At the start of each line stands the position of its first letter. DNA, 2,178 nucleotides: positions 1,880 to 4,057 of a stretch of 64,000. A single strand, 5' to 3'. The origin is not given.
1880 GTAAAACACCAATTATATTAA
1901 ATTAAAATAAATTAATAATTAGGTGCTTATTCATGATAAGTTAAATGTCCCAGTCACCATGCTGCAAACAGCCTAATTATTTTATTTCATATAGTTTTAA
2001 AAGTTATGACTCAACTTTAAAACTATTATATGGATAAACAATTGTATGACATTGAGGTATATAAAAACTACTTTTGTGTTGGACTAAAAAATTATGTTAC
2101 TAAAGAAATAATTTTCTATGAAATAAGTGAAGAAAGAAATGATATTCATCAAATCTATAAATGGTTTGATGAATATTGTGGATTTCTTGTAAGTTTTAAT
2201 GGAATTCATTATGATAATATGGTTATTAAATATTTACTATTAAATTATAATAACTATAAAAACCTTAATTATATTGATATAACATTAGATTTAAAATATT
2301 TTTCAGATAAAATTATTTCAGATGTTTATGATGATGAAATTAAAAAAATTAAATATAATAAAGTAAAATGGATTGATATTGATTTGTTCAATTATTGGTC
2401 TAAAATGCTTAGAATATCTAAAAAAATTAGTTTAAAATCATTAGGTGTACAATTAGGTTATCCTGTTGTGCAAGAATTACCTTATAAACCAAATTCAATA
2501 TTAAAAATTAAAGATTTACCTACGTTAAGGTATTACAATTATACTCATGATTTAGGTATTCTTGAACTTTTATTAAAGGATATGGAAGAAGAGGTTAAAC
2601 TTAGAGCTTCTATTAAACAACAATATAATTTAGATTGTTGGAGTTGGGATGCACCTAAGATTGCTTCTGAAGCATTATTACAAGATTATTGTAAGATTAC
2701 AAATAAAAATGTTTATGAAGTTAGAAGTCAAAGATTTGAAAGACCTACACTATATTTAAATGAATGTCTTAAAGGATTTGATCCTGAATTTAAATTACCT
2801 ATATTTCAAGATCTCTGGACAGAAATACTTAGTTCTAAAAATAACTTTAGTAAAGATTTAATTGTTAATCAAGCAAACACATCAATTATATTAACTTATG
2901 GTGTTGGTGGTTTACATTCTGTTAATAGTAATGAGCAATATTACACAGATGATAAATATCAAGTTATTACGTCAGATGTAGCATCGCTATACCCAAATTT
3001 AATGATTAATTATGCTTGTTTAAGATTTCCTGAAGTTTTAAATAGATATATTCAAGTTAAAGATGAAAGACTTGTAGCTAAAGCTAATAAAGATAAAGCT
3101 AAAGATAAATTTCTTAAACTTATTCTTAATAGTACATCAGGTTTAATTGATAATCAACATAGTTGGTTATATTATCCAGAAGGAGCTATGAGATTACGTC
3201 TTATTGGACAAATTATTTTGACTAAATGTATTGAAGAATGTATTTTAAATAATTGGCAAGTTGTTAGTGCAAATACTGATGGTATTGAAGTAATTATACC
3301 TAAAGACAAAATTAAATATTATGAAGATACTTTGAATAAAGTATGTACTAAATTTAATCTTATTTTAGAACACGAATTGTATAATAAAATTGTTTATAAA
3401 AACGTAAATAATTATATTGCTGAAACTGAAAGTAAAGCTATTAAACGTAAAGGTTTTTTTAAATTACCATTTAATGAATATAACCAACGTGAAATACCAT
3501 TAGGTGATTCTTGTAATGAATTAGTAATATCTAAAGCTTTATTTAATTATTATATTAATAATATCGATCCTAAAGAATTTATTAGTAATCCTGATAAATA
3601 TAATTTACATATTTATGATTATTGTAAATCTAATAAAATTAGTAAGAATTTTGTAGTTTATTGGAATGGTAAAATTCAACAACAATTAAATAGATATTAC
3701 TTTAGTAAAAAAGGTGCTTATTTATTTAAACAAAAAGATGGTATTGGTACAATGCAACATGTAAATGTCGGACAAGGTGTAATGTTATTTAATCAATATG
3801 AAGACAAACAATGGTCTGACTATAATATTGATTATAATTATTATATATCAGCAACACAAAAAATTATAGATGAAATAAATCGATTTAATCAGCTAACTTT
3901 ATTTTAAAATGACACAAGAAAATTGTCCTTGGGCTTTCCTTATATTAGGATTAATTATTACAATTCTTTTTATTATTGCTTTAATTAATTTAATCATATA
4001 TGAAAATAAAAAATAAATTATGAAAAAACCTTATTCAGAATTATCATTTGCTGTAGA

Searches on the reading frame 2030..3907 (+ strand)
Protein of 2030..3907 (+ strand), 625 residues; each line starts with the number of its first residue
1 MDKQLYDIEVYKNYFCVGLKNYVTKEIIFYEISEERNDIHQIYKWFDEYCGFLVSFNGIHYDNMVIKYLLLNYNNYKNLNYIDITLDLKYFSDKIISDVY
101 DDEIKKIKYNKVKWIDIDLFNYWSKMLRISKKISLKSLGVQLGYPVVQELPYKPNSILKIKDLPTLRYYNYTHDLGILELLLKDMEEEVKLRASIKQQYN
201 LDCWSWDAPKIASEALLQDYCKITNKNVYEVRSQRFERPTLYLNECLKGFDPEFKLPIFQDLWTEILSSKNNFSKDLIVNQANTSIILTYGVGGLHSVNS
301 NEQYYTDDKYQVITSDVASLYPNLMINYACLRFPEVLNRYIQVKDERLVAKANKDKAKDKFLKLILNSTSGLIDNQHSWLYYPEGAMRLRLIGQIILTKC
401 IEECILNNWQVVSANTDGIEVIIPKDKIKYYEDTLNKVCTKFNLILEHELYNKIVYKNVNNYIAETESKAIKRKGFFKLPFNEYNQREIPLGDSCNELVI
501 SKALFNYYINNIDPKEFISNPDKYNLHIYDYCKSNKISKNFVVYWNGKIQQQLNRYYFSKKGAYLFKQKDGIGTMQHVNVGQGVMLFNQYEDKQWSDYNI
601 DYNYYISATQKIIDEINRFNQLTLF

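Call 27: search_protein_families(library=pfam, proteins=[window:2030-3907:+], max_evalue=0.001)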
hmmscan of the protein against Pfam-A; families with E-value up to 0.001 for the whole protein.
window:2030-3907:+ (625 aa): 0 families

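Call 65: search_protein_families(library=phrogs, proteins=[window:2030-3907:+], max_evalue=0.00001)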
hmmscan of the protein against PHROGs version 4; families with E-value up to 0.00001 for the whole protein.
window:2030-3907:+ (625 aa): 2 families
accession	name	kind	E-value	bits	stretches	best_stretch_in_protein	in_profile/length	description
phrog_1252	-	DNA, RNA and nucleotide metabolism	7.9e-105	352.8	1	3-620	54-655/663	DNA polymerase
phrog_18505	-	DNA, RNA and nucleotide metabolism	1.7e-17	64.7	1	343-586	23-258/349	DNA polymerase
